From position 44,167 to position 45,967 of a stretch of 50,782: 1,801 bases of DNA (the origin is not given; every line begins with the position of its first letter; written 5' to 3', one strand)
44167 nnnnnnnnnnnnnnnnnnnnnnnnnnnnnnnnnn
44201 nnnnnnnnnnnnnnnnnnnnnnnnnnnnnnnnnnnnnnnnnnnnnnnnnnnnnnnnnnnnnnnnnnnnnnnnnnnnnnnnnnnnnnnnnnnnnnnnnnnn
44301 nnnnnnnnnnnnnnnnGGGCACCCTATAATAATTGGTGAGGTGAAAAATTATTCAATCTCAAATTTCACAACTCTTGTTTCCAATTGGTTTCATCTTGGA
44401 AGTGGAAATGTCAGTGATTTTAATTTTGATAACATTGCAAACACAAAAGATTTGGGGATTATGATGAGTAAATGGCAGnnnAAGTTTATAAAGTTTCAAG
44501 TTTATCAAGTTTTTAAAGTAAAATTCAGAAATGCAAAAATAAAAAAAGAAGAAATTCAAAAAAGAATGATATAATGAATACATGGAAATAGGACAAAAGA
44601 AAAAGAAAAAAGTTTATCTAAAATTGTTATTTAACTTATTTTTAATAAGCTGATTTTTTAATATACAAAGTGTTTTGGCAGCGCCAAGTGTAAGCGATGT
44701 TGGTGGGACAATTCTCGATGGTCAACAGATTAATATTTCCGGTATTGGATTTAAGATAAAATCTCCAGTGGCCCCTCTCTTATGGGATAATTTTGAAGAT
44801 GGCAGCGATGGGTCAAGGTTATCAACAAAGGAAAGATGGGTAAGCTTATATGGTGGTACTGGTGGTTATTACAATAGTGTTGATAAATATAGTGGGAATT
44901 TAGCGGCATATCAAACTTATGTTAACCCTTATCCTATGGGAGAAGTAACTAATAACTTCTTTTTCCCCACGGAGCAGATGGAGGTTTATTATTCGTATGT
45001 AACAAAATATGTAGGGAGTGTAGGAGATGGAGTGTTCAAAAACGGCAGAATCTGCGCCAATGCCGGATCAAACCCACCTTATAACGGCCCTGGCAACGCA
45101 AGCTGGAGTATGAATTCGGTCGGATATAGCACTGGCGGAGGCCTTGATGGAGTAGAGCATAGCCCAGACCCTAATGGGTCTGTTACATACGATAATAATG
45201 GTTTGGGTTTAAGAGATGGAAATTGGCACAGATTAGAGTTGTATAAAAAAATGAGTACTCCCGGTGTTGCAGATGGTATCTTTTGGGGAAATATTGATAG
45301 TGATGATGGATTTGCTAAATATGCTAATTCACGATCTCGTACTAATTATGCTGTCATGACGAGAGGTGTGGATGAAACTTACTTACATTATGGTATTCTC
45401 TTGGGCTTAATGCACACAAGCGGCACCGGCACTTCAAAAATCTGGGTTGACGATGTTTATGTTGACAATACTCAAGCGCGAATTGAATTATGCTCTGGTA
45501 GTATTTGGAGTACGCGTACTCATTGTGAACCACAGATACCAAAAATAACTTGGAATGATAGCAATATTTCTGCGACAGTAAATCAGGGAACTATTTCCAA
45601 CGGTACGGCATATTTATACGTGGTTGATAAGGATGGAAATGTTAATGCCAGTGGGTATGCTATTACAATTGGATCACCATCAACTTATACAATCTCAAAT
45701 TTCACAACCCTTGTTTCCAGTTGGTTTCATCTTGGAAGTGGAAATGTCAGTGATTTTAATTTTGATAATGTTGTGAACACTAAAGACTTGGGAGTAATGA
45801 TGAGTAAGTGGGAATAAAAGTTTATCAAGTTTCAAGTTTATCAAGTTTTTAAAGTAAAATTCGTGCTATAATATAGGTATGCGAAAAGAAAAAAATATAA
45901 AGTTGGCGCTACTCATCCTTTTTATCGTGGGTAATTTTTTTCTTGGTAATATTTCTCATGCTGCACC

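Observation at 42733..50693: Candidate cell-surface display module: MacAB-like exporter, three enzymes with dockerin-like tails, and cohesin-like anchor and adaptor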

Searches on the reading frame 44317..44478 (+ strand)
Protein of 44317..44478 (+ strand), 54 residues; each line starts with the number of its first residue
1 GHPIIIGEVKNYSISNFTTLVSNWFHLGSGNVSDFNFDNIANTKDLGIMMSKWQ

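Call 9: search_protein_families(library=pfam, proteins=[window:44317-44478:+], max_evalue=10)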
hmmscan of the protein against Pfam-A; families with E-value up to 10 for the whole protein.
seq(54 aa): 0 families

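Call 11: find_homologous_proteins(query=A1, max_evalue=0.01)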
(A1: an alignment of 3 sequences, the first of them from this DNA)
Query A1 (3 sequences): no candidate shares three 5-residue words with the query. No homologue found.

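Call 24: search_protein_representatives(alignment_id=A1)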
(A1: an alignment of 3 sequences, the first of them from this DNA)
Query: 3 sequences, 46 profile positions. Proteins with E-value up to 0.001 (for the whole library): 437; up to 1e-10: 40; up to 1e-30: 0. The best 150 are listed.
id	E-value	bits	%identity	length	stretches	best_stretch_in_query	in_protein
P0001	1.2e-26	108.1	-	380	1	1-46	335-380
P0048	4.2e-22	93.6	-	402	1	1-46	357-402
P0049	8.9e-22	92.5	-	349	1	2-46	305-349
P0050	1.9e-21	91.5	-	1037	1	1-46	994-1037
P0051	5.8e-20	86.7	-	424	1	3-46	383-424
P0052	1.0e-19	86.0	-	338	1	2-46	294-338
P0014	2.4e-19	84.8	-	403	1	3-46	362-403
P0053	1.3e-18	82.4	-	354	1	2-46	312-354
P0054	1.4e-17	79.1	-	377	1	2-46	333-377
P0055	2.3e-17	78.5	-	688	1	2-46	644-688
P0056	6.6e-17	77.0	-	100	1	1-46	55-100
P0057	9.6e-16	73.2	-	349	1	1-46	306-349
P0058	1.6e-15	72.6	-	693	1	3-46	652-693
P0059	2.9e-15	71.7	-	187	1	2-45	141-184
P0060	5.1e-15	70.9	-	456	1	2-46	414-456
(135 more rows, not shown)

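Call 29: search_protein_families(library=pfam, alignment_id=A2, max_evalue=0.01)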
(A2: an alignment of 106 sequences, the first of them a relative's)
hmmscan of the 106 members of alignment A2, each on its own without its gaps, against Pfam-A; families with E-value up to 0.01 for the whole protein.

A. member 1, P0048 (402 aa): 0 families

B. families by the number of members that match (of 106 scanned): 53 families (the first 25 are shown)
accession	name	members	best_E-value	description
PF00404.24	Dockerin_1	40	1.2e-13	Dockerin type I domain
PF00963.24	Cohesin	14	1.3e-18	Cohesin domain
PF00041.27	fn3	11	3.9e-33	Fibronectin type III domain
PF16656.11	Pur_ac_phosph_N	11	5.3e-12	Purple acid Phosphatase, N-terminal domain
PF13290.12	CHB_HEX_C_1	7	5.5e-25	Chitobiase/beta-hexosaminidase C-terminal domain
PF13287.12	Fn3_assoc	7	2.2e-17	Fn3 associated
PF00036.39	EF-hand_1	6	0.00032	EF hand domain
PF14099.13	Polysacc_lyase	4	7.4e-26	Polysaccharide lyase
PF02018.23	CBM_4_9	4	8.1e-15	Carbohydrate binding domain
PF18370.7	RGI_lyase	4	1.8e-11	Rhamnogalacturonan I lyases beta-sheet domain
PF00754.31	F5_F8_type_C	3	2.8e-23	F5/8 type C domain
PF05345.18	He_PIG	3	5.3e-16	Putative Ig domain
PF25788.1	Ig_Rha78A_N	3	1.4e-08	Rha78A-like, N-terminal immunoglobulin domain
PF21294.4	Polysacc_lyase_14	3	6.3e-07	Polysaccharide lyase 14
PF13385.13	Laminin_G_3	2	1.4e-27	Concanavalin A-like lectin/glucanases superfamily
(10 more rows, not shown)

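Call 32: search_solved_structures(query=A3, max_evalue=1, show_alignments=4)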
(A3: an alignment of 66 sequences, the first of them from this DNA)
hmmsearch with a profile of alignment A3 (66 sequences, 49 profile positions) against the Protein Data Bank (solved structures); distinct sequences matched with E-value up to 1: 162 (the best 60 are shown).
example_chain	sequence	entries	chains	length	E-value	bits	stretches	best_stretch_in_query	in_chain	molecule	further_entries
1daq_A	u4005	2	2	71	4.5e-07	32.6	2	25-44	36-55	ENDOGLUCANASE SS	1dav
2mte_A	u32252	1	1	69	5.2e-07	32.4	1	25-44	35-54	Cellulose 1,4-beta-cellobiosidase (reducing end) CelS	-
4fl4_A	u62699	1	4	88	5.8e-07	32.2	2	24-43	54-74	Glycoside hydrolase family 9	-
6kg9_A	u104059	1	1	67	9.1e-07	31.6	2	26-45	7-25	And cellulose-binding endoglucanase family 9 CelL ortholog dockerin domain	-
6kgc_B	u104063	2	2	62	5.3e-05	25.9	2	27-45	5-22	And cellulose-binding endoglucanase family 9 CelL ortholog dockerin domain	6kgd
6kge_D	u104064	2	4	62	6e-05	25.8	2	25-41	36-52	And cellulose-binding endoglucanase family 9 CelL ortholog dockerin domain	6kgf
4cj0_A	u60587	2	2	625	0.0002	24.1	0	25-43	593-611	ENDOGLUCANASE D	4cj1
1clc_A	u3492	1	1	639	0.00021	24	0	25-43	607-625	ENDOGLUCANASE CELD; EC: 3.2.1.4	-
2y3n_B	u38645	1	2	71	0.0037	20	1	25-40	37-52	CELLULOSOMAL FAMILY-48 PROCESSIVE GLYCOSIDE HYDROLASE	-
4dh2_B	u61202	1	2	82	0.0049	19.7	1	20-40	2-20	Dockerin type 1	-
3ox5_A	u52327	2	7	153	0.005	19.6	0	29-45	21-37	Calcium-binding protein 1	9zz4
3ox6_A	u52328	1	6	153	0.0056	19.5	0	29-45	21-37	Calcium-binding protein 1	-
2lan_A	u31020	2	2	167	0.0064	19.3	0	29-45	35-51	Calcium-binding protein 1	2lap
5lxv_B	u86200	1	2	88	0.012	18.4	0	26-41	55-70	Carbohydrate-binding protein WP_009985128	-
5i0i_E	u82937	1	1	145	0.012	18.4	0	26-46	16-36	Calmodulin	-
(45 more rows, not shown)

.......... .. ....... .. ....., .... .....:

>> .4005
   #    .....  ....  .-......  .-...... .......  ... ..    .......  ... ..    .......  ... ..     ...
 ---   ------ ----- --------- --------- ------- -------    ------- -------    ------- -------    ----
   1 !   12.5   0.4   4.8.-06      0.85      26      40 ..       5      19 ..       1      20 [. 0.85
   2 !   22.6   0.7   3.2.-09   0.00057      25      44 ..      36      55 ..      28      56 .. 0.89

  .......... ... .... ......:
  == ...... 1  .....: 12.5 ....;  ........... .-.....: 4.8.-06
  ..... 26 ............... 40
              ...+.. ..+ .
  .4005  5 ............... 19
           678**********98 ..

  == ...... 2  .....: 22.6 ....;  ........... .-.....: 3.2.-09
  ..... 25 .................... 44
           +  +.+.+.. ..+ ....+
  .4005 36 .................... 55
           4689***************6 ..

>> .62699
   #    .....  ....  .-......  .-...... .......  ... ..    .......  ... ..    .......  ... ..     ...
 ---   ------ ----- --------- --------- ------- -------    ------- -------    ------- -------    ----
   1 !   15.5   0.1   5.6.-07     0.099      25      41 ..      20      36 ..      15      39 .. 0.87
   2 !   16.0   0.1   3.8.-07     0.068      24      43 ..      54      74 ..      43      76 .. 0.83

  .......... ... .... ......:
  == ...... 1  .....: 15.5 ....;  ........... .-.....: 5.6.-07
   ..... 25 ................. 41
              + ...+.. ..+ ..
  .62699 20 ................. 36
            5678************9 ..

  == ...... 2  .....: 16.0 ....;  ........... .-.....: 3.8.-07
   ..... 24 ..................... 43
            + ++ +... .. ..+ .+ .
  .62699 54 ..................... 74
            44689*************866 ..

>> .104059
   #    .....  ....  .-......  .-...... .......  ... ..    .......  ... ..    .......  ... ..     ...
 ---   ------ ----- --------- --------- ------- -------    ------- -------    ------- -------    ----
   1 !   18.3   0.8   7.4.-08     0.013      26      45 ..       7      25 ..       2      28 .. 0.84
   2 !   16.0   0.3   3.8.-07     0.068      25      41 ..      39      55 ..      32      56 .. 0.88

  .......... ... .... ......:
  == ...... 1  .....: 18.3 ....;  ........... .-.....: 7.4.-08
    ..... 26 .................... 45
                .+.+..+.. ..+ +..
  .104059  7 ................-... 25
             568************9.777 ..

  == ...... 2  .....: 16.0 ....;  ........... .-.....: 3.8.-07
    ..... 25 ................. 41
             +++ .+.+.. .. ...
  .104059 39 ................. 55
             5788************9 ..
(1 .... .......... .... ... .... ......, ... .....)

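Call 33: find_related_loci(query=A3, collection=genome_contigs, flank=10000)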
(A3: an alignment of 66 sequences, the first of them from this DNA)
Query A3 (46 aa) in genome_contigs; peptide patterns used: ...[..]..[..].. (x = any residue, [..] = any of these).
58 stretches matched a pattern; 46 encode a relative of the query (tblastn E <= 1e-3); 41 distinct loci.
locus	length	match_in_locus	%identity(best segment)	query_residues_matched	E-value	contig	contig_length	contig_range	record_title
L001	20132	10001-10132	57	2-45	6e-14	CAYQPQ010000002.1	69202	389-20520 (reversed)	MAG TPA_asm: uncultured Bdellovibrionales bacterium isolate SRP278252_co1_435 genome assembly, contig: NODE_484_length_6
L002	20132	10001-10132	55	2-45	8e-14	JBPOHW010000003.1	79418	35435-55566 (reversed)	MAG: Candidatus Moraniibacteriota bacterium isolate MAG_322 c_000000394490, whole genome shotgun sequence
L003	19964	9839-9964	60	4-46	1e-13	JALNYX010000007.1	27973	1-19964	MAG: Candidatus Moraniibacteriota bacterium isolate SO_2017_GW1 bin 259 NODE_7090_length_27973_cov_1.116677_OW334_2017,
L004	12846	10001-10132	56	2-46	3e-13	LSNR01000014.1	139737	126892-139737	MAG: Parcubacteria group bacterium M6-OD1-3 Contig6375, whole genome shotgun sequence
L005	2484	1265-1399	56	1-45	8e-13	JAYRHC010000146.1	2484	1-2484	MAG: Candidatus Woesebacteria bacterium isolate SZ_szas25bin.14 k141_1563046, whole genome shotgun sequence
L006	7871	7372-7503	50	2-45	2e-12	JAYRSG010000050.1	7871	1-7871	MAG: Candidatus Moraniibacteriota bacterium isolate XM1_ASGE3bin.7 k141_286117, whole genome shotgun sequence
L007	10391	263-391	57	2-45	3e-12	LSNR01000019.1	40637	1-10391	MAG: Parcubacteria group bacterium M6-OD1-3 Contig9918, whole genome shotgun sequence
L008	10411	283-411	57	2-45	3e-12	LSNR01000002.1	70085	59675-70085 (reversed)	MAG: Parcubacteria group bacterium M6-OD1-3 Contig53, whole genome shotgun sequence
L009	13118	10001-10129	56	4-46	7e-12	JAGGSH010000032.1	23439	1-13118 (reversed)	MAG: bacterium isolate AUK017 PB_MANV_017_c_000000000218, whole genome shotgun sequence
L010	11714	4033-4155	63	4-45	2e-11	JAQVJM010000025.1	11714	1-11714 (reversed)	MAG: Candidatus Moraniibacteriota bacterium isolate STE_63 NODE_13693_length_11714_cov_16.207129_Sandtown_E, whole genom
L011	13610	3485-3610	57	4-45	5e-11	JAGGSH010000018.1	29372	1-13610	MAG: bacterium isolate AUK017 PB_MANV_017_c_000000000149, whole genome shotgun sequence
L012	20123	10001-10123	55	4-45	1e-10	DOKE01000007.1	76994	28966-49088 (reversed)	MAG TPA_asm: Candidatus Moraniibacteriota bacterium isolate UBA9338 contig_1598, whole genome shotgun sequence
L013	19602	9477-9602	49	4-46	1e-10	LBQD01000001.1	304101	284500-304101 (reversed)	MAG: Candidatus Moranbacteria bacterium GW2011_GWE2_35_2- UR69_C0001, whole genome shotgun sequence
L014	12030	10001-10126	49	4-46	1e-10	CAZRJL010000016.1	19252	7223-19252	MAG TPA_asm: uncultured Bdellovibrionales bacterium isolate binchicken_co220_173 genome assembly, contig: NODE_1743_leng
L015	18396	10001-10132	51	1-45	2e-10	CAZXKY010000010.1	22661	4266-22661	MAG TPA_asm: uncultured Bdellovibrionales bacterium isolate SRP192927_co2_902 genome assembly, contig: NODE_3365_length_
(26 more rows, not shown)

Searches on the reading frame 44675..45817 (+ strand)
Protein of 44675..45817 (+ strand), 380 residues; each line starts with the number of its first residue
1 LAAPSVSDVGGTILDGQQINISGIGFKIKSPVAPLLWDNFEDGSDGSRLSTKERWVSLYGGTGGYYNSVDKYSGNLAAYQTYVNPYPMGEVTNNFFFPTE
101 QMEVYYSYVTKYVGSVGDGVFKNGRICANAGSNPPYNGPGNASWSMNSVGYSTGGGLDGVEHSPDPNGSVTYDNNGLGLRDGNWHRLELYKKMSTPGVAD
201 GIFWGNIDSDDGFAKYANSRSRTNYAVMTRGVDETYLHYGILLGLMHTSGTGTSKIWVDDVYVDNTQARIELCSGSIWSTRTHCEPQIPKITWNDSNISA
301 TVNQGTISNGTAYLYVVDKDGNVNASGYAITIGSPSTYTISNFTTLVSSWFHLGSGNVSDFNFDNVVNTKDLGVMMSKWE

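Call 3: search_protein_families(library=pfam, proteins=[window:44675-45817:+], max_evalue=1)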
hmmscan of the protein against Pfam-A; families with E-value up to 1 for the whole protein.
window:44675-45817:+ (380 aa): 0 families

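Call 8: search_protein_families(library=ncbifam, proteins=[window:44675-45817:+], max_evalue=1)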
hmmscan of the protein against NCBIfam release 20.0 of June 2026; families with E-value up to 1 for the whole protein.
window:44675-45817:+ (380 aa): 0 families

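Call 17: find_homologous_proteins(query=window:44675-45817:+, max_evalue=0.001)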
Query window:44675-45817:+ (380 aa): 47 proteins with E <= 0.001 among 1862 candidates.
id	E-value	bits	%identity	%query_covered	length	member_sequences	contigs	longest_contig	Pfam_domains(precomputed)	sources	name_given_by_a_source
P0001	6.7e-258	873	100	100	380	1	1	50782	-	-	-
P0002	2.0e-77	279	45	98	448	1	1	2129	-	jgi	-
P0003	3.8e-74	268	45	92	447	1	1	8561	-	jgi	-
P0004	4.5e-56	209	42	87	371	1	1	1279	-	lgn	-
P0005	1.3e-55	207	40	90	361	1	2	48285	-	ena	-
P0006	2.1e-52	197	39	86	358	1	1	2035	-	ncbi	-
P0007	1.2e-51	194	40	88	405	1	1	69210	-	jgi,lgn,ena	-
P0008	2.5e-51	193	39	87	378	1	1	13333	-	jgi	-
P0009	2.1e-50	190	38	89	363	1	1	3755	-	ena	-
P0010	5.0e-50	189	38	88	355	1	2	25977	-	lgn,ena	-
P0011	5.8e-50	189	43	87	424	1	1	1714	-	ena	-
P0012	3.1e-44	170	35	91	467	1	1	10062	-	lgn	-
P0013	2.5e-43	167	36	87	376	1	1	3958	-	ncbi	-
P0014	7.8e-42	162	60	32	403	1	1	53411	-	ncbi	-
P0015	1.4e-41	161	36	87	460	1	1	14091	-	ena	-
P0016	9.2e-41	158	55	34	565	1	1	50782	-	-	-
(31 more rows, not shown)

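Call 19: find_encoding_contigs(protein=P0014, flank=10000, max_places=4)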
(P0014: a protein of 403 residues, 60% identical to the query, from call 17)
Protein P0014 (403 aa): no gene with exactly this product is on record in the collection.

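Call 20: list_cluster_members(proteins=[P0014, P0001, P0016])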
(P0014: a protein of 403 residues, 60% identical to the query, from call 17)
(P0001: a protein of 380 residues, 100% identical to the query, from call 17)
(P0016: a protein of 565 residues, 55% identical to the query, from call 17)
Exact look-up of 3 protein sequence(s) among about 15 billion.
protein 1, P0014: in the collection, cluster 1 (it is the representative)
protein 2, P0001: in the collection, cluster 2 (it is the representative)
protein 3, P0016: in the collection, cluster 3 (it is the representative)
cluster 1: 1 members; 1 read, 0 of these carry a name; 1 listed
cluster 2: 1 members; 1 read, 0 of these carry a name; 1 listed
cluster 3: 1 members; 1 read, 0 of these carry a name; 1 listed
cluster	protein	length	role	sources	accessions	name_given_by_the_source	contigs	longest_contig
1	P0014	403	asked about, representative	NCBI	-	-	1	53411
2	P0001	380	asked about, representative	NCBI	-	-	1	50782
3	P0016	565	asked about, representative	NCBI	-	-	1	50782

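Call 55: predict_structure(alignment_id=A5)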
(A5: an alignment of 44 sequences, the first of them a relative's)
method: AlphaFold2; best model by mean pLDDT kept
length: 380 residues; sequences in the alignment: 44
mean_pLDDT: 83.3   pTM: 0.83
mean pLDDT of the five models: 83.3, 82.8, 82.3, 81.3, 80.6
residues with pLDDT >= 90: 222; 70-90: 61; 50-70: 76; < 50: 21
segments of 3 or more residues with pLDDT < 50: 162-165, 168-171, 376-380
pLDDT, mean of each block of 10 residues (from residue 1): 93 96 97 98 96 88 95 97 76 95 97 80 91 74 83 64 49 60 92 96 85 50 83 94 88 92 98 94 94 97 96 97 96 72 52 54 56 49
secondary structure, 60 per line:
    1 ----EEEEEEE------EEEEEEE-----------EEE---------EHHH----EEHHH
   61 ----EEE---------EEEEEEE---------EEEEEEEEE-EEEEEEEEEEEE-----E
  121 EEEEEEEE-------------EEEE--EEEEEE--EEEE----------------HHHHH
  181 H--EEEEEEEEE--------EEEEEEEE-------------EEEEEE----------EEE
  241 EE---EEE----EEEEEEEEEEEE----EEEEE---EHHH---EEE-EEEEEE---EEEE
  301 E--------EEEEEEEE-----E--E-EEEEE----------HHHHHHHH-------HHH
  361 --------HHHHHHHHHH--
elements in order: E5-11 E18-24 E36-38 E65-67 E77-83 E93-101 E103-114 E120-128 E142-145 E148-153 E156-159 H176-181 E184-192 E201-208 E222-227 E238-242 E246-248 E253-264 E269-273 E284-286 E288-293 E297-301 E310-317 E328-332 H343-350 H369-378

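Call 58: fold_search(model_id=the predicted structure, library=pdb)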
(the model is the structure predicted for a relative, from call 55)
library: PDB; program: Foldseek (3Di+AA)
matches with E <= 10: 1064; with E <= 0.001: 34
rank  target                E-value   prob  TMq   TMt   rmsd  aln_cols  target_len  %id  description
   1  8q2a_A                1.5e-07  1.00  0.34  0.52   8.6       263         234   13  TtX122B - A domain of unknown function from the Teredinibacter turnerae protein TERTU_2913 (released 2024-03-13)
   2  8q28_B                3.1e-07  1.00  0.37  0.55   7.6       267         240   13  Se-Met labelled TtX122A - A domain of unknown function from the Teredinibacter turnerae protein TERTU_3803 (released 2024-03-13)
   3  6kcw                  4.8e-07  1.00  0.40  0.59   7.0       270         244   12  Structure of alginate lyase Aly36B (released 2020-06-24)
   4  8q29_A                6.0e-07  1.00  0.36  0.54   8.2       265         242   13  TtX122A - A domain of unknown function from the Teredinibacter turnerae protein TERTU_3803 (released 2024-03-13)
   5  6kzk_A                8.2e-07  1.00  0.38  0.57   7.5       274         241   12  Structure of alginate lyase Aly36B mutant K143A/M171A in complex with alginate trisaccharide (released 2020-09-23)
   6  8q28_A                8.7e-07  1.00  0.36  0.53   8.4       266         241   13  Se-Met labelled TtX122A - A domain of unknown function from the Teredinibacter turnerae protein TERTU_3803 (released 2024-03-13)
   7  8q2a_C                1.7e-06  1.00  0.35  0.54   6.8       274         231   10  TtX122B - A domain of unknown function from the Teredinibacter turnerae protein TERTU_2913 (released 2024-03-13)
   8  6kcv_A                2.5e-06  1.00  0.32  0.47   9.6       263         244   14  Structure of alginate lyase Aly36B mutant K143A/Y185A in complex with alginate tetrasaccharide (released 2020-06-24)
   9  5gmt_A                1.6e-05  1.00  0.40  0.54   6.2       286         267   10  Crystal structure of the marine PL-14 alginate lyase from Aplysia kurodai (released 2017-01-04)
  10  5gmt_B                1.8e-05  1.00  0.40  0.56   6.0       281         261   11  Crystal structure of the marine PL-14 alginate lyase from Aplysia kurodai (released 2017-01-04)
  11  1lec_A                3.4e-05  1.00  0.32  0.45   7.6       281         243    9  STRUCTURES OF THE LECTIN IV OF GRIFFONIA SIMPLICIFOLIA AND ITS COMPLEX WITH THE LEWIS B HUMAN BLOOD GROUP DETERMINANT  (released 1994-01-31)
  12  8tzo_C                3.7e-05  1.00  0.33  0.43   9.2       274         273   12  Structure of human Wnt7a bound to WLS and CALR (released 2023-10-18)
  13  3zyp                  6.7e-05  1.00  0.38  0.61   5.5       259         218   15  Cellulose induced protein, Cip1 (released 2012-09-12)
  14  1qnw_A                1.9e-04  1.00  0.32  0.46   7.3       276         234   10  lectin II from Ulex europaeus (released 1999-11-23)
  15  1qnw_B                2.1e-04  1.00  0.33  0.48   7.0       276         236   11  lectin II from Ulex europaeus (released 1999-11-23)
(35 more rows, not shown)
